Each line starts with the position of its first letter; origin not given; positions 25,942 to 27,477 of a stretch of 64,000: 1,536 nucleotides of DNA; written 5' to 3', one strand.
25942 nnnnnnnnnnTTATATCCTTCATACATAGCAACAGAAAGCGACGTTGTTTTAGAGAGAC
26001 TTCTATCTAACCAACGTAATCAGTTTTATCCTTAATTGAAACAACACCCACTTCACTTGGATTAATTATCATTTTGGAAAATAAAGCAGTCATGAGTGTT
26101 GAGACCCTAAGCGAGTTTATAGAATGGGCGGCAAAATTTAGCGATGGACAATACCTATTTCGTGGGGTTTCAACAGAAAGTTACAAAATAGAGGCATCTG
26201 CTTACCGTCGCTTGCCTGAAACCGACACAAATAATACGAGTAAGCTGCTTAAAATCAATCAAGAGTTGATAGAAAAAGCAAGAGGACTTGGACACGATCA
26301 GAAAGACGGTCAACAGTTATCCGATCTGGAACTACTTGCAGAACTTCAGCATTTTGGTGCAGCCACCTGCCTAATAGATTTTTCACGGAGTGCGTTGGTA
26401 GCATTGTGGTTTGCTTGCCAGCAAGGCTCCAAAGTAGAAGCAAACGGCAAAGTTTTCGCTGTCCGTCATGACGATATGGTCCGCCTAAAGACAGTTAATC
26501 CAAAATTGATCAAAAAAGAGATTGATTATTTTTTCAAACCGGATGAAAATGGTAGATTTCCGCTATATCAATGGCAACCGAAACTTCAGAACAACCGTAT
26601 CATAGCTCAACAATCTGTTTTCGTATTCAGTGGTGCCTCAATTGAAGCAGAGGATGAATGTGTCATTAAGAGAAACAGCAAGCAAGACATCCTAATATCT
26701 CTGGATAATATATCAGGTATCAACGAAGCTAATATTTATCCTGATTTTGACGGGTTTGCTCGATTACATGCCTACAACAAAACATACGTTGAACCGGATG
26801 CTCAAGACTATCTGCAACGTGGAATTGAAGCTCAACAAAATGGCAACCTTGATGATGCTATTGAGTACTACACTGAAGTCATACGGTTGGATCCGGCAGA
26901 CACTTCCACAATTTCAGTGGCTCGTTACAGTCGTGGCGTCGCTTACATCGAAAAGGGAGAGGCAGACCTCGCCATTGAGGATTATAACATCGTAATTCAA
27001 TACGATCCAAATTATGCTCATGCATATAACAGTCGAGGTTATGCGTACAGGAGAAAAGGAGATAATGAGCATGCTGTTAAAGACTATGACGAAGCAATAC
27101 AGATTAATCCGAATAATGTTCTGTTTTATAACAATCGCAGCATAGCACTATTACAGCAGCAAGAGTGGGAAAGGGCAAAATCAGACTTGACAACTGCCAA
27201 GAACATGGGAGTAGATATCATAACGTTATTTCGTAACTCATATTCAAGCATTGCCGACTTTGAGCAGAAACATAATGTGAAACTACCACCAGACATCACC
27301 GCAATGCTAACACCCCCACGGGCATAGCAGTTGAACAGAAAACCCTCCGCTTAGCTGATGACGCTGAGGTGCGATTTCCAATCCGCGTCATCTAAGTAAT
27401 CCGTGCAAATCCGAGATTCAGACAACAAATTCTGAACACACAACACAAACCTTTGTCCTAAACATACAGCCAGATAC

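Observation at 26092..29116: FRG-domain + TPR module present twice, once fused and once split: candidate undescribed defence system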

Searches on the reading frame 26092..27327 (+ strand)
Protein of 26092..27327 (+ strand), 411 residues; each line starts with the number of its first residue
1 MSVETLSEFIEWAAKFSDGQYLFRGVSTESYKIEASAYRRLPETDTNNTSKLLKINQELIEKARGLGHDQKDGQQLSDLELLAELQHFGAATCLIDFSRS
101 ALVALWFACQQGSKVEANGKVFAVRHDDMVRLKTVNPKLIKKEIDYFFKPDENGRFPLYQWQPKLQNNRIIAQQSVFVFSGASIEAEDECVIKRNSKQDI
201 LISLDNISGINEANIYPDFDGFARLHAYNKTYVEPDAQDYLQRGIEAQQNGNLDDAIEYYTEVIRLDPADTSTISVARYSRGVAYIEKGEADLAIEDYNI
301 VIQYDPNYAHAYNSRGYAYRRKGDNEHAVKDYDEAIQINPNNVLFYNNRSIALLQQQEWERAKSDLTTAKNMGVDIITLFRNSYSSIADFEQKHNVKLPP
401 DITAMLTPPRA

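Call 3: search_protein_families(library=pfam, proteins=[window:26092-27327:+], max_evalue=0.01)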
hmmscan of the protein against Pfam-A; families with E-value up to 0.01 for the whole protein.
window:26092-27327:+ (411 aa): 16 families
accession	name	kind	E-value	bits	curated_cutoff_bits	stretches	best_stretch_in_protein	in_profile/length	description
PF00515.34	TPR_1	-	5.1e-24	83.5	27.8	3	311-342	3-34/34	Tetratricopeptide repeat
PF07719.23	TPR_2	-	7.9e-23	79.1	27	3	309-342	1-34/34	Tetratricopeptide repeat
PF13414.12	TPR_11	-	1.6e-19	69.8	26.8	2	316-356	1-41/42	TPR repeat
PF13181.12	TPR_8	-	1.7e-17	62.4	25.7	2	309-342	1-34/34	Tetratricopeptide repeat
PF08867.16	FRG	-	3e-16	60.6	25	1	20-114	2-91/94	FRG domain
PF13432.12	TPR_16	-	3e-14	53.6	32.7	2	280-342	2-64/65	Tetratricopeptide repeat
PF13431.12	TPR_17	-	7.7e-14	51.2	24.4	1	332-363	2-33/34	Tetratricopeptide repeat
PF13371.12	TPR_9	-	4.6e-08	33.4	35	2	284-341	4-61/73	Tetratricopeptide repeat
PF13428.12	TPR_14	-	7.6e-08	32.8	23.5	0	311-346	3-38/44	Tetratricopeptide repeat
PF14559.12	TPR_19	-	2e-07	31.7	25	0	322-363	4-45/68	Tetratricopeptide repeat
PF13174.12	TPR_6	-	2.7e-07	31.2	26.3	0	277-307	2-32/33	Tetratricopeptide repeat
PF24575.1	TPR_Slam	-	1e-06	29.5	35.2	0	315-364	53-102/104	Surface lipoprotein assembly modifier, N-terminal TPR repeats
PF13424.12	TPR_12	-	1e-06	29.2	30.1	1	279-338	7-74/77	Tetratricopeptide repeat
PF13374.12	TPR_10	-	2.7e-05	24.5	27.5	0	309-338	2-31/42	Tetratricopeptide repeat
PF25575.1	TPR_BSK1_C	-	0.0018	18.6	42.2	0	236-310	41-112/118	Serine/threonine-protein kinase BSK1-like, TPR repeats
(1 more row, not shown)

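Call 4: search_protein_families(library=padloc, proteins=[window:26092-27327:+], max_evalue=0.01)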
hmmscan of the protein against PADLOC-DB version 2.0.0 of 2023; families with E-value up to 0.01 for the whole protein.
window:26092-27327:+ (411 aa): 14 families
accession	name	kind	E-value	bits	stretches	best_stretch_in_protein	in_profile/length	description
PDLC04938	PDC-S15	-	5.9e-34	115.8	1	3-224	45-264/276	-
PDLC04933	PDC-S15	-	6.3e-26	89.5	2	2-126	11-125/286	-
PDLC04936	PDC-S15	-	8.3e-25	85.8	2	3-127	24-142/300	-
PDLC04937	PDC-S15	-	9.6e-25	85.7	1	6-227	20-245/254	-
PDLC04931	PDC-S15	-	4.8e-18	63.9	1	4-224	46-266/282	-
PDLC04926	PDC-S15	-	2.4e-17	60.9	1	3-126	16-133/300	-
PDLC04927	PDC-S15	-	2.6e-15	54.2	1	12-120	30-127/422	-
PDLC04932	PDC-S15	-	2.2e-13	48.3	1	6-114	27-144/324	-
PDLC04930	PDC-S15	-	9.8e-12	42.6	1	3-111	6-114/380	-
PDLC04940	PDC-S15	-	3.4e-11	41.2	1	19-221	55-258/280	-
PDLC04934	PDC-S15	-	1.5e-09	35.4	1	16-116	56-156/416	-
PDLC04929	PDC-S15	-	1e-08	33.4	1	76-119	89-131/308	-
PDLC04935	PDC-S15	-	2.8e-06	24.5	1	73-140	187-254/535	-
PDLC04939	PDC-S15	-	2.8e-05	21.2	1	78-113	78-113/487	-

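Call 14: find_homologous_proteins(query=window:26092-27327:+, max_evalue=0.001)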
Query window:26092-27327:+ (411 aa): 2168 proteins with E <= 0.001 among 8000 candidates; the best 120 are listed.
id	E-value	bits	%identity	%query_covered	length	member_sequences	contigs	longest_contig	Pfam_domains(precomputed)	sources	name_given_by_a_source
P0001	2.2e-261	885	95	100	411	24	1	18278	PF13431.13,PF13414.13,PF08867.17,PF13428.13,PF14559.13,PF24575.2,PF13371.13,PF00515.35,PF13424.13,PF13432.13,PF13181.13,PF07719.24,PF13174.13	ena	-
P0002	1.2e-234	797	95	90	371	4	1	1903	PF13431.13,PF13414.13,PF08867.17,PF13428.13,PF14559.13,PF24575.2,PF13371.13,PF00515.35,PF13424.13,PF13432.13,PF13181.13,PF07719.24,PF13174.13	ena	-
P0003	1.7e-218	743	80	99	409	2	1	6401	PF13431.13,PF13414.13,PF13371.13,PF08867.17,PF00515.35,PF13424.13,PF13432.13,PF13428.13,PF13181.13,PF07719.24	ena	-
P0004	7.4e-218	741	80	100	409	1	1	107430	PF13431.13,PF13414.13,PF08867.17,PF13428.13,PF24575.2,PF13371.13,PF00515.35,PF13424.13,PF13432.13,PF13181.13,PF07719.24,PF13174.13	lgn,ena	-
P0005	1.2e-216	737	79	100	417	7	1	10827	PF13431.13,PF13414.13,PF08867.17,PF13428.13,PF14559.13,PF24575.2,PF13371.13,PF00515.35,PF13424.13,PF13432.13,PF13181.13,PF07719.24,PF13174.13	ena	-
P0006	2.0e-216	737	79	100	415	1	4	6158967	PF13431.13,PF13414.13,PF08867.17,PF13176.13,PF13428.13,PF13374.13,PF14559.13,PF24575.2,PF13371.13,PF00515.35,PF13424.13,PF13432.13,PF13181.13,PF07719.24,PF13174.13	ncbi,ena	-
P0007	1.5e-215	734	79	100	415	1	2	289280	PF13431.13,PF13414.13,PF08867.17,PF13176.13,PF13428.13,PF13374.13,PF14559.13,PF24575.2,PF13371.13,PF00515.35,PF13424.13,PF13432.13,PF13181.13,PF07719.24,PF13174.13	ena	-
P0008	1.2e-214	731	78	99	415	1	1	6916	PF13431.13,PF13414.13,PF08867.17,PF13428.13,PF14559.13,PF24575.2,PF13371.13,PF00515.35,PF13424.13,PF13432.13,PF13181.13,PF07719.24,PF13174.13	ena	-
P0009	1.6e-214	730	78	99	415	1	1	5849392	PF13431.13,PF13414.13,PF08867.17,PF13428.13,PF14559.13,PF24575.2,PF13371.13,PF00515.35,PF13424.13,PF13432.13,PF13181.13,PF07719.24,PF13174.13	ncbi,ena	-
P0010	4.1e-214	729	79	99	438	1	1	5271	PF13431.13,PF13414.13,PF08867.17,PF13428.13,PF14559.13,PF24575.2,PF13371.13,PF00515.35,PF13424.13,PF13432.13,PF13181.13,PF07719.24,PF13174.13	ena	-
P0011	6.8e-214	728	78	100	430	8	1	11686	PF13431.13,PF13414.13,PF08867.17,PF13428.13,PF14559.13,PF24575.2,PF13371.13,PF00515.35,PF13424.13,PF13432.13,PF13181.13,PF07719.24,PF13174.13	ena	-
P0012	8.7e-214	728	58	95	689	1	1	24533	PF10602.16,PF03704.24,PF13414.13,PF08867.17,PF12569.15,PF13374.13,PF24575.2,PF00515.35,PF13424.13,PF13429.13,PF07719.24,PF13174.13,PF20308.5,PF13431.13,PF23914.2,PF13176.13,PF13428.13,PF28093.1,PF14559.13,PF25575.1,PF10516.16,PF13371.13,PF19170.6,PF17874.8,PF21033.5,PF13432.13,PF13181.13,PF01239.29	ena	-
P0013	8.9e-214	728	79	99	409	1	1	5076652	PF13431.13,PF13414.13,PF13371.13,PF08867.17,PF00515.35,PF13424.13,PF13432.13,PF13428.13,PF13181.13,PF07719.24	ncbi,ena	-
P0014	9.7e-214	728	79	99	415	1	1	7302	PF13431.13,PF13414.13,PF08867.17,PF13176.13,PF13428.13,PF13374.13,PF14559.13,PF24575.2,PF13371.13,PF00515.35,PF13424.13,PF13432.13,PF13181.13,PF07719.24,PF13174.13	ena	-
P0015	1.7e-213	727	78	100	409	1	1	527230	PF13431.13,PF13414.13,PF08867.17,PF13428.13,PF24575.2,PF13371.13,PF00515.35,PF13424.13,PF13432.13,PF13181.13,PF07719.24,PF13174.13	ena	-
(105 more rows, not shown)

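Call 17: find_encoding_contigs(protein=window:26092-27327:+, flank=10000, max_places=6)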
Protein window:26092-27327:+ (411 aa): 2 contigs read that carry it; 1 place shown.
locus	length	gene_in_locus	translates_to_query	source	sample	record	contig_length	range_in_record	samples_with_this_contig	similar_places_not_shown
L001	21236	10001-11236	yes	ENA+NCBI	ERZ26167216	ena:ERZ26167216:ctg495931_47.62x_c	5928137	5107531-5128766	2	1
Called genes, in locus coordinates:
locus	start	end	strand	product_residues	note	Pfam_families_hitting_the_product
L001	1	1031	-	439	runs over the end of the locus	PF06782:UPF0236 (weak)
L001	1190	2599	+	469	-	PF00271:Helicase_C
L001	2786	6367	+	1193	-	PF02384:N6_Mtase (faint), PF07669:Eco57I, PF12950:TaqI_C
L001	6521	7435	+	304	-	PF00027:cNMP_binding, PF10137:CAP12-PCTIR_TIR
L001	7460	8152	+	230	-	-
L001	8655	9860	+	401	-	PF13676:TIR_2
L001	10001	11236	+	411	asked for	PF08867:FRG, PF00515:TPR_1 (weak), PF13432:TPR_16 (weak), PF13414:TPR_11, PF13432:TPR_16, PF00515:TPR_1, PF07719:TPR_2 (weak), PF13414:TPR_11, +8 more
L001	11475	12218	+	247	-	PF08867:FRG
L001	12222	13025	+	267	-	-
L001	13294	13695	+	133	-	-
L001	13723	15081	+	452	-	PF00202:Aminotran_3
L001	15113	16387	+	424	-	PF13229:Beta_helix (faint)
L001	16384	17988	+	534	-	PF13191:AAA_16 (weak), PF14516:AAA_35, PF13401:AAA_22 (weak), PF28130:DUF8371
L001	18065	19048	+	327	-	PF02779:Transket_pyr, PF02780:Transketolase_C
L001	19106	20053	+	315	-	PF01145:Band_7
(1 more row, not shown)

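Call 18: find_encoding_contigs(protein=P0006, flank=10000, max_places=3)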
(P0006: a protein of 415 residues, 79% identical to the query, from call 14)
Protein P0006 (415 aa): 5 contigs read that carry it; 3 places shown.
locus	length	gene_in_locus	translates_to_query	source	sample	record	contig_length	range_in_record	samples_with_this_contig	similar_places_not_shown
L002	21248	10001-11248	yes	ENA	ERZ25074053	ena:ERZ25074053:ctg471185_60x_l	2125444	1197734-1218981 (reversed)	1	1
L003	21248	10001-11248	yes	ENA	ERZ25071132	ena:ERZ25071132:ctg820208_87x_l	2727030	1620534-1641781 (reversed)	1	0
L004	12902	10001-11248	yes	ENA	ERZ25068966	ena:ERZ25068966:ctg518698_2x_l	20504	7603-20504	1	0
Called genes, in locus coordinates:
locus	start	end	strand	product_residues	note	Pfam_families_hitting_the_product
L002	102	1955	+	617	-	PF01558:POR, PF01855:POR_N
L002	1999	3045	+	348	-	PF02775:TPP_enzyme_C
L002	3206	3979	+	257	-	PF04951:Peptidase_M55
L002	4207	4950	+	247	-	PF08867:FRG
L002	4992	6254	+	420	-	-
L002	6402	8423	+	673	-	-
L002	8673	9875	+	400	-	PF13676:TIR_2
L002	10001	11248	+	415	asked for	PF08867:FRG, PF00515:TPR_1, PF13432:TPR_16, PF13371:TPR_9, PF13414:TPR_11, PF00515:TPR_1, PF07719:TPR_2, PF13414:TPR_11, +11 more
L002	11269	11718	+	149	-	-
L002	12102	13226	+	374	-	PF00465:Fe-ADH, PF13685:Fe-ADH_2, PF25137:ADH_Fe_C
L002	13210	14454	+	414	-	-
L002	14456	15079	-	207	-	PF01947:Rv2949c-like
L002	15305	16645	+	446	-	PF04055:Radical_SAM, PF06969:HemN_C (weak)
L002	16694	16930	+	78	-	PF04255:DUF433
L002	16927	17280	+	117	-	PF18480:DUF5615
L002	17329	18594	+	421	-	PF00501:AMP-binding, PF14535:AMP-binding_C_2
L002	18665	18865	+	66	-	-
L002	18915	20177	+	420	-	PF00890:FAD_binding_2 (faint), PF01134:GIDA (faint), PF01266:DAO (faint), PF01494:FAD_binding_3, PF04820:Trp_halogenase, PF12831:FAD_oxidored, PF13450:NAD_binding_8 (weak), PF04820:Trp_halogenase, +3 more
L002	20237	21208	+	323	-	PF16868:NMT1_3, PF12974:Phosphonate-bd, PF09084:NMT1 (weak)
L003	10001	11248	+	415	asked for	PF08867:FRG, PF00515:TPR_1, PF13432:TPR_16, PF13371:TPR_9, PF13414:TPR_11, PF00515:TPR_1, PF07719:TPR_2, PF13414:TPR_11, +11 more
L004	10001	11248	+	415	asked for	PF08867:FRG, PF00515:TPR_1, PF13432:TPR_16, PF13371:TPR_9, PF13414:TPR_11, PF00515:TPR_1, PF07719:TPR_2, PF13414:TPR_11, +11 more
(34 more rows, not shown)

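Call 19: find_encoding_contigs(protein=P0009, flank=10000, max_places=3)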
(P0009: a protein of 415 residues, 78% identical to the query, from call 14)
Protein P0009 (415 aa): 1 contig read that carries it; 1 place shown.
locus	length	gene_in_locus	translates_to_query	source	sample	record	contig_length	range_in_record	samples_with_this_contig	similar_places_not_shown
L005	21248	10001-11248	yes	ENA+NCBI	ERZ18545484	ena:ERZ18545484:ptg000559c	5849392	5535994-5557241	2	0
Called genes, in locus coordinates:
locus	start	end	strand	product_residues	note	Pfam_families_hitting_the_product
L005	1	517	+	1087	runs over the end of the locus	PF13091:PLDc_2, PF00176:SNF2-rel_dom, PF00270:DEAD (faint), PF04851:ResIII (weak), PF00271:Helicase_C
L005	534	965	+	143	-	-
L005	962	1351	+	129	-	-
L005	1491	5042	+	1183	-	PF02384:N6_Mtase (faint), PF20473:MmeI_Mtase (weak), PF07669:Eco57I, PF12950:TaqI_C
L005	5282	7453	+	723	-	-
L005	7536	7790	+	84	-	PF13366:PDDEXK_3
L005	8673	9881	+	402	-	PF13676:TIR_2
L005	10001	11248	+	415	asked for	PF08867:FRG, PF00515:TPR_1, PF13432:TPR_16, PF13414:TPR_11, PF13431:TPR_17 (weak), PF00515:TPR_1, PF07719:TPR_2 (weak), PF13414:TPR_11, +7 more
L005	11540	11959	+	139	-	PF13366:PDDEXK_3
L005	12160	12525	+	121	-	-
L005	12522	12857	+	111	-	-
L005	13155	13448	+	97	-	PF04255:DUF433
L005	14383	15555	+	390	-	PF01408:GFO_IDH_MocA, PF22725:GFO_IDH_MocA_C3, PF02894:GFO_IDH_MocA_C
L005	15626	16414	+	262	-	PF05685:Uma2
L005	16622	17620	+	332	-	PF01261:AP_endonuc_2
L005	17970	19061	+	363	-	PF14583:Pectate_lyase22, PF26549:Tricorn_N (faint), PF07676:PD40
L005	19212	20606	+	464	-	PF00030:Crystall, PF17851:GH43_C2 (weak), PF07081:DUF1349 (weak)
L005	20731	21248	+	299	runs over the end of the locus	PF13385:Laminin_G_3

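Call 20: find_encoding_contigs(protein=P0013, flank=10000, max_places=3)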
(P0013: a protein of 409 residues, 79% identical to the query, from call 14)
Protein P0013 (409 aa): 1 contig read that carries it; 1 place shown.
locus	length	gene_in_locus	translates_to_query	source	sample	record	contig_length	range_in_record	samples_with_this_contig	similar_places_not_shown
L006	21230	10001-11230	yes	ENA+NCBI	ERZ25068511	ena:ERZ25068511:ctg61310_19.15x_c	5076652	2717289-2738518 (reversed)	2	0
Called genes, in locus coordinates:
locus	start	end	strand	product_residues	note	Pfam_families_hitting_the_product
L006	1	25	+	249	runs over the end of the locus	-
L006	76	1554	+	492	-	PF07394:DUF1501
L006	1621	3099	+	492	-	PF07394:DUF1501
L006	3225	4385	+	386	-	PF13576:Pentapeptide_3, PF07885:Ion_trans_2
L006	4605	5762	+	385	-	PF01408:GFO_IDH_MocA, PF22725:GFO_IDH_MocA_C3 (weak)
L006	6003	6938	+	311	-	-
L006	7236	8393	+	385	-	PF13576:Pentapeptide_3, PF00520:Ion_trans (weak), PF07885:Ion_trans_2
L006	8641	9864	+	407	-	PF13676:TIR_2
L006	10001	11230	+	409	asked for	PF08867:FRG, PF00515:TPR_1, PF07719:TPR_2 (weak), PF13414:TPR_11, PF13432:TPR_16, PF13431:TPR_17, PF00515:TPR_1, PF13414:TPR_11, +5 more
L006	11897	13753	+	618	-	PF10544:T5orf172, PF13455:MUG113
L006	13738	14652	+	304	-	-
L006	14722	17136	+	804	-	PF00413:Peptidase_M10, PF25064:ARM_TT21_5th (weak), PF23914:TPR_CcmH_CycH, PF13424:TPR_12, PF00515:TPR_1 (weak), PF14559:TPR_19 (weak), PF12895:ANAPC3 (weak), PF13414:TPR_11 (weak), +19 more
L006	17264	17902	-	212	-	-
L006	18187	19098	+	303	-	PF01565:FAD_binding_4, PF02873:MurB_C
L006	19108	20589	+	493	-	PF13424:TPR_12 (weak), PF14559:TPR_19 (weak), PF07719:TPR_2 (weak), PF13424:TPR_12 (weak), PF07719:TPR_2 (weak), PF13432:TPR_16, PF13414:TPR_11, PF13414:TPR_11, +24 more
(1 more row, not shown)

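Call 31: find_related_loci(query=window:26092-27327:+, collection=genome_contigs, flank=8000)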
Query window:26092-27327:+ (411 aa) in genome_contigs; peptide patterns used: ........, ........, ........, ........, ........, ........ (x = any residue, [..] = any of these).
284 stretches matched a pattern; 30 encode a relative of the query (tblastn E <= 1e-3); 29 distinct loci.
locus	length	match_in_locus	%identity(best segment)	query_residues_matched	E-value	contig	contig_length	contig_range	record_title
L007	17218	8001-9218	78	4-409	0e+0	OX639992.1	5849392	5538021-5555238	MAG: uncultured Poribacteria bacterium isolate 2342930e-25dc-453b-b24c-d77caf5257d8 genome assembly, chromosome: 1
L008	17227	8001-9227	77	1-409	0e+0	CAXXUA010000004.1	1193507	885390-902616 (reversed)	MAG: Candidatus Poribacteria bacterium isolate 64057701-0cd0-4337-b80b-d127c366c46f genome assembly, contig: contig_4, w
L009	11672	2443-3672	75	2-411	0e+0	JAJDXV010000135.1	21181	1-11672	MAG: Candidatus Poribacteria bacterium isolate jk18x27bins.53 k141_476291, whole genome shotgun sequence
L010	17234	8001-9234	71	5-411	9e-170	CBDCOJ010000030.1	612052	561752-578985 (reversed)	MAG: Candidatus Poribacteria bacterium isolate dbd3b75f-bfae-4d18-bb17-8f704a16f2b4 genome assembly, contig: contig_30,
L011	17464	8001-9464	47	3-407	6e-127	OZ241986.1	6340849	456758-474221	MAG: Candidatus Latescibacterota bacterium isolate 0d522d25-140f-41b3-910f-d932058e053c genome assembly, chromosome: 1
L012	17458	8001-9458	44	1-381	2e-96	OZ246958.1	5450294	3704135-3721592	MAG: Candidatus Poribacteria bacterium isolate eb1091dc-daf2-4aeb-812c-2eaa76c9e045 genome assembly, chromosome: 1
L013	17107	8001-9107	42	3-373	3e-92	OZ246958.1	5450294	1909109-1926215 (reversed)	MAG: Candidatus Poribacteria bacterium isolate eb1091dc-daf2-4aeb-812c-2eaa76c9e045 genome assembly, chromosome: 1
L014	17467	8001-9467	47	13-411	1e-41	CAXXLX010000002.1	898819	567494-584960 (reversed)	MAG: Candidatus Poribacteria bacterium isolate 1c23486e-f1bb-4f7c-a5ff-9ffc904aba33 genome assembly, contig: contig_2, w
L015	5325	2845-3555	48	237-408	2e-41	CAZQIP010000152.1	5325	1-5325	MAG TPA_asm: uncultured bacterium isolate SRP338948_co1_32 genome assembly, contig: k141_420522, whole genome shotgun se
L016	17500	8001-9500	46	2-409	2e-39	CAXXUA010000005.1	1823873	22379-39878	MAG: Candidatus Poribacteria bacterium isolate 64057701-0cd0-4337-b80b-d127c366c46f genome assembly, contig: contig_5, w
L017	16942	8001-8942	46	233-409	9e-39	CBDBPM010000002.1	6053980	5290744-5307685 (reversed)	MAG: Candidatus Poribacteria bacterium isolate 2ce76e30-9b7a-4682-b141-86baa08e5e2a genome assembly, contig: contig_2, w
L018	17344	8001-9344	42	205-411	4e-42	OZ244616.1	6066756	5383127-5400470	MAG: Candidatus Poribacteria bacterium isolate e5250d40-67f0-410b-965f-0d198546f1b0 genome assembly, chromosome: 1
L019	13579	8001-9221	48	233-409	3e-43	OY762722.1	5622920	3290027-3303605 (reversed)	MAG: Candidatus Poribacteria bacterium isolate ed6806d3-dd7a-4409-98ee-5b7e1ebe3502 genome assembly, chromosome: 1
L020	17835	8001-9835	43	13-411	5e-35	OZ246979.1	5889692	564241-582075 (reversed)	MAG: Candidatus Poribacteria bacterium isolate b1f05427-043e-45ba-8b49-4d0e3d1ba290 genome assembly, chromosome: 1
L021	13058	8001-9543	30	1-382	1e-46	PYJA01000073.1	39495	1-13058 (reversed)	MAG: Candidatus Poribacteria bacterium isolate PCPOR2a Ga0207197_1073, whole genome shotgun sequence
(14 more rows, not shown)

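Call 45: search_protein_families(library=ncbifam, proteins=[window:26092-27327:+], max_evalue=0.01)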
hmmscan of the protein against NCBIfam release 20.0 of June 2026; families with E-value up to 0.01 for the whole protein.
window:26092-27327:+ (411 aa): 22 families
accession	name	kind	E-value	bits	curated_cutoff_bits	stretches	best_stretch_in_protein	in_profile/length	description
TIGR02521.1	type_IV_pilW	equivalog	9.8e-16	58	154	1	270-371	26-127/234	type IV pilus biogenesis/stability protein PilW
NF040959.1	MamA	equivalog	6.5e-15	55.1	200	1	237-381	37-177/204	magnetosome protein MamA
NF008391.2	PRK11189.1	equivalog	4.6e-11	42.7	250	1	278-368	68-158/297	lipoprotein NlpI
NF002725.1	PRK02603.1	equivalog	5.9e-11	42.7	143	1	236-323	34-120/173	photosystem I assembly protein Ycf3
TIGR02917.1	PEP_TPR_lipo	equivalog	9.8e-11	40.3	312.2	1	287-370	171-254/899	XrtA/PEP-CTERM system TPR-repeat protein PrsT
NF047507.1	TPR_BatC_Lepto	exception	2.5e-10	40.2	175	2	229-311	50-132/214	TPR repeat-containing protein BatC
NF033762.1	social_mot_Tgl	equivalog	1.9e-08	33.9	225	1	257-375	86-202/252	social motility TPR repeat lipoprotein Tgl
NF033758.1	gliding_GltE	equivalog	3.8e-07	29.5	225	1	295-361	276-343/411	adventurous gliding motility TPR repeat lipoprotein GltE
TIGR00990.1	3a0801s09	subfamily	1.4e-06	27.3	757.25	1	250-350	344-440/615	mitochondrial import receptor subunit TOM70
NF047558.1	TPR_END_plus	domain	1.9e-06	27.7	32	0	315-342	5-32/56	TPR end-of-group domain-containing protein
NF033920.0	C39_PA2778_fam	equivalog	2.1e-06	27.3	150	1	273-371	153-252/255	PA2778 family cysteine peptidase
TIGR02552.1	LcrH_SycD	equivalog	3.3e-06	26.9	104.8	1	279-372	22-115/136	SycD/LcrH family type III secretion system chaperone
NF007302.0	PRK09782.1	equivalog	6.5e-06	24.4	1223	1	288-364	592-667/990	phage receptor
TIGR02795.1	tol_pal_ybgF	equivalog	7.3e-06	26.6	90.1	0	238-309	3-73/119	tol-pal system protein YbgF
TIGR03302.1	OM_YfiO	subfamily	1.2e-05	24.9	81.4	0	279-367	37-129/239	outer membrane protein assembly factor BamD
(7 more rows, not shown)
